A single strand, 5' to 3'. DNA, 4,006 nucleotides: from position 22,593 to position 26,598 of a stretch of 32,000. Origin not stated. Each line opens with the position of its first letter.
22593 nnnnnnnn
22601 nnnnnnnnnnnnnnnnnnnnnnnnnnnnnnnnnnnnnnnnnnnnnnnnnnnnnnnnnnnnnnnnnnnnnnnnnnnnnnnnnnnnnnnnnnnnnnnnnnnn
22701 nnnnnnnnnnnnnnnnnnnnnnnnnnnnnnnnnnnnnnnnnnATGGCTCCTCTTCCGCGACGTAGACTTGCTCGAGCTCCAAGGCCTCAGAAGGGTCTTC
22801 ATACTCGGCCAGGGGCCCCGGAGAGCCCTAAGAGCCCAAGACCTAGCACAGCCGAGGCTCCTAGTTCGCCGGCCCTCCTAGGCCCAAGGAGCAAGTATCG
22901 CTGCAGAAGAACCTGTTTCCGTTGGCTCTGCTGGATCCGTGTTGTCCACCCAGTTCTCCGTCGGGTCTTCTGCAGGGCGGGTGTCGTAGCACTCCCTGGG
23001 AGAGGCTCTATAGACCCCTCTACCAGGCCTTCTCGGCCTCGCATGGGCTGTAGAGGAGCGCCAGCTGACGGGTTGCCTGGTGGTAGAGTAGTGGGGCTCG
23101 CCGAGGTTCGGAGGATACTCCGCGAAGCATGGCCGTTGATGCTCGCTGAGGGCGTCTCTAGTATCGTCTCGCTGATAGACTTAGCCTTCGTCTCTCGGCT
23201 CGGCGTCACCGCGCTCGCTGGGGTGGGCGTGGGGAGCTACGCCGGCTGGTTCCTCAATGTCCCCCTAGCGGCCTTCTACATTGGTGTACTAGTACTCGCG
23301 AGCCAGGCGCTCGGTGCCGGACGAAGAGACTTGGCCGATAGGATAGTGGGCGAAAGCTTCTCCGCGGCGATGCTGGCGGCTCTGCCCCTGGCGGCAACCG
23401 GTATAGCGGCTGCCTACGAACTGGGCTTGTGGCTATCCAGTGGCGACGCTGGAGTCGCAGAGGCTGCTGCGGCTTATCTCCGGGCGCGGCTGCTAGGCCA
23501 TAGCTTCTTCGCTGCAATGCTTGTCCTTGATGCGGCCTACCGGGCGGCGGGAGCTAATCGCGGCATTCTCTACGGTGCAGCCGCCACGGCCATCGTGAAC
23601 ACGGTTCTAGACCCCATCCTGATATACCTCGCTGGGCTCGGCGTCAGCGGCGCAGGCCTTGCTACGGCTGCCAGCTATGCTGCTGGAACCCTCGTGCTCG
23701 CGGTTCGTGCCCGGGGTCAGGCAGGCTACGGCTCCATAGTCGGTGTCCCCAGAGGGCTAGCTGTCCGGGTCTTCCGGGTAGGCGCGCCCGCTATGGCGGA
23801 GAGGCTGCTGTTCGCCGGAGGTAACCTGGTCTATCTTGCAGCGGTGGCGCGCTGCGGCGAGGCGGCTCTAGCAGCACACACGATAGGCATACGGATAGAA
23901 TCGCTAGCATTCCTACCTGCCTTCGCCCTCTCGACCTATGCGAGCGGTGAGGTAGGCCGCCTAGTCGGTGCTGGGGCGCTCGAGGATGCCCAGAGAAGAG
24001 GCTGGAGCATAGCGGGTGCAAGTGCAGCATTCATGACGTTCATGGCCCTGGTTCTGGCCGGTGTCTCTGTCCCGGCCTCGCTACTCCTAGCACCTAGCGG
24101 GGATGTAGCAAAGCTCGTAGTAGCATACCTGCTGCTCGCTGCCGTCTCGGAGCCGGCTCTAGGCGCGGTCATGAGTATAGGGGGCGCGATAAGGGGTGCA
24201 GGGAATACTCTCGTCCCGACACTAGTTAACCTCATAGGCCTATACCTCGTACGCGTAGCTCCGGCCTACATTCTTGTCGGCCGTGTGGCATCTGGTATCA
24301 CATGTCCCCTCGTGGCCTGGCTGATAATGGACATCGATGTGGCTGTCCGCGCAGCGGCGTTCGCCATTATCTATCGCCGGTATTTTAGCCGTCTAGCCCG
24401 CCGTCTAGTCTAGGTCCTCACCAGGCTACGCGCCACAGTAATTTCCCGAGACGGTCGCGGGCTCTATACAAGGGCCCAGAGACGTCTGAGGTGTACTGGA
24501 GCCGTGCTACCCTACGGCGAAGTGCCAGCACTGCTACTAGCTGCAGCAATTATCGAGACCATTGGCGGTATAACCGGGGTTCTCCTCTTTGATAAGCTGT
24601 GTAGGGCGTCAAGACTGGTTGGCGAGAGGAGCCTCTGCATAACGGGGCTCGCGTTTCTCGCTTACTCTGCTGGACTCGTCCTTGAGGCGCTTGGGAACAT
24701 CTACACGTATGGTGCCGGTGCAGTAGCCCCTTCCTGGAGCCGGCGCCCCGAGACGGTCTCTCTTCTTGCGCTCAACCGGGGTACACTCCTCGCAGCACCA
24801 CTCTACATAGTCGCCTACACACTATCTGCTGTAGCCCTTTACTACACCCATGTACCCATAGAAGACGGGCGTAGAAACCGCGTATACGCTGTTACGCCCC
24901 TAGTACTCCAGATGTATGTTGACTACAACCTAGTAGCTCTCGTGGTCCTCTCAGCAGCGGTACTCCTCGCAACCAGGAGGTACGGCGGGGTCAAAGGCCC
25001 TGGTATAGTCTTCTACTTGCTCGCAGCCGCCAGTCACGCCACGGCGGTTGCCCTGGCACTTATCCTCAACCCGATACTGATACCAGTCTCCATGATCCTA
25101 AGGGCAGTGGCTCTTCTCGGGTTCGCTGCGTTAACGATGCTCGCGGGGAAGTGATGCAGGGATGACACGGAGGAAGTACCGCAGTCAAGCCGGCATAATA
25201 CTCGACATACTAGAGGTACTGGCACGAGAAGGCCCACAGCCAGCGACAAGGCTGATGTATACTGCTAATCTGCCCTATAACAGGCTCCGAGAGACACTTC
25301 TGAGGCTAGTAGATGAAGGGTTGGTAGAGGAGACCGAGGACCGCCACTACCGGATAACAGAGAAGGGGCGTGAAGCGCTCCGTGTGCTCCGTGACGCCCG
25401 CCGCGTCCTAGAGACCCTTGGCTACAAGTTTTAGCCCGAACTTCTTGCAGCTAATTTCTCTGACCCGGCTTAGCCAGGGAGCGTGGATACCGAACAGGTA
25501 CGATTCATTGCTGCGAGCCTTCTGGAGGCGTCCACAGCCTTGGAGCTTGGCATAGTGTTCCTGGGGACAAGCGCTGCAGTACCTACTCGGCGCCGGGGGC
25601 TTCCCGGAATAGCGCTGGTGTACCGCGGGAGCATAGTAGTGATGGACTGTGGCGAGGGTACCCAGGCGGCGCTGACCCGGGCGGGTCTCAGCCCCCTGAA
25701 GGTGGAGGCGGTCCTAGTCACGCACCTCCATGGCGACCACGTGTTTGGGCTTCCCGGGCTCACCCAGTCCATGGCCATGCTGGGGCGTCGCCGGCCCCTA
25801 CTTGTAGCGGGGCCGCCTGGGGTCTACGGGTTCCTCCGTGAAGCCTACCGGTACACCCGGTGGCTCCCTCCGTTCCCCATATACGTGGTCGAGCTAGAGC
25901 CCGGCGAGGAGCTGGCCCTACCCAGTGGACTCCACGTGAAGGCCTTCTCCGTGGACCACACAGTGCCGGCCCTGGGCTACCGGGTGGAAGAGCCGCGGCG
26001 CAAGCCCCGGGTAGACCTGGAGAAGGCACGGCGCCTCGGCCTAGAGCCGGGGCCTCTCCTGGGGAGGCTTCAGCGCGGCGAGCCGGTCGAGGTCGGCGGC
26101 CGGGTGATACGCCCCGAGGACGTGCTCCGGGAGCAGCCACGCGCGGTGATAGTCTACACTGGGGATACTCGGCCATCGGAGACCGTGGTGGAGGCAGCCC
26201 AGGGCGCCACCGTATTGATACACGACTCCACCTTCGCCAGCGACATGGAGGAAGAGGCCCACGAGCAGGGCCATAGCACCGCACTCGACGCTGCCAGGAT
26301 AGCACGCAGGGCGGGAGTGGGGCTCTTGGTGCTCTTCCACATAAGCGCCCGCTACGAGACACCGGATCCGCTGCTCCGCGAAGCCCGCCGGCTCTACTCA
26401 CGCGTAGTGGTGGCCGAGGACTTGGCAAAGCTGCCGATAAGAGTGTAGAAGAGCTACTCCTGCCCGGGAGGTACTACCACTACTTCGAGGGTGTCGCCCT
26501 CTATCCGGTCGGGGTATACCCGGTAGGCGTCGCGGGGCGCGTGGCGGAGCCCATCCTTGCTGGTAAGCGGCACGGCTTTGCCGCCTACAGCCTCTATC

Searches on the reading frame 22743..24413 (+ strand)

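Call 26: search_protein_families(library=pfam, proteins=[window:22743-24413:+], max_evalue=0.001)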
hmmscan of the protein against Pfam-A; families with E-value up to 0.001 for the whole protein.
window:22743-24413:+ (556 aa): 1 family
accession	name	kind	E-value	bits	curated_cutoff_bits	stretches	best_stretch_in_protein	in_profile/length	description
PF01554.23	MatE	-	1.2e-38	132.8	24.9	2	131-292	1-161/161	MatE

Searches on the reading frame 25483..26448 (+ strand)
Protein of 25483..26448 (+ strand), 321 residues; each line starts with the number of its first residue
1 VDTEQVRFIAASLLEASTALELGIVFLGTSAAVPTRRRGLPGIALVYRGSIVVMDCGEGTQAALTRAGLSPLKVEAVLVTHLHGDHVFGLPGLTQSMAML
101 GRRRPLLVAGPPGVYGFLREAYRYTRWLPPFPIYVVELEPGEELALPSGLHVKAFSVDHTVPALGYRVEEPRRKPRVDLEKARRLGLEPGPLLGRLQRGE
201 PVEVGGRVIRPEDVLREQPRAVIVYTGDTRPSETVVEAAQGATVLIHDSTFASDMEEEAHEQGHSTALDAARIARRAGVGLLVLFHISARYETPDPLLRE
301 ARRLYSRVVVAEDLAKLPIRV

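Call 8: search_protein_families(library=pfam, proteins=[window:25483-26448:+], max_evalue=0.01)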
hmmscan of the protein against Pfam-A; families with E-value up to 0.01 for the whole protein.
window:25483-26448:+ (321 aa): 4 families
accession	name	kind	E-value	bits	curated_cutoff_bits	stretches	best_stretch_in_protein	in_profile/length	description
PF12706.13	Lactamase_B_2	-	2.2e-22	80.1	27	2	52-173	3-135/200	Beta-lactamase superfamily domain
PF00753.33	Lactamase_B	-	8.4e-13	49.1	22.7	1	47-168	13-137/196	Metallo-beta-lactamase superfamily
PF23023.1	Anti-Pycsar_Apyc1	-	0.002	18.1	50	1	44-90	23-70/250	Anti-Pycsar protein Apyc1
PF13691.12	Lactamase_B_4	-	0.0057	16.7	27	0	41-85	13-59/63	tRNase Z endonuclease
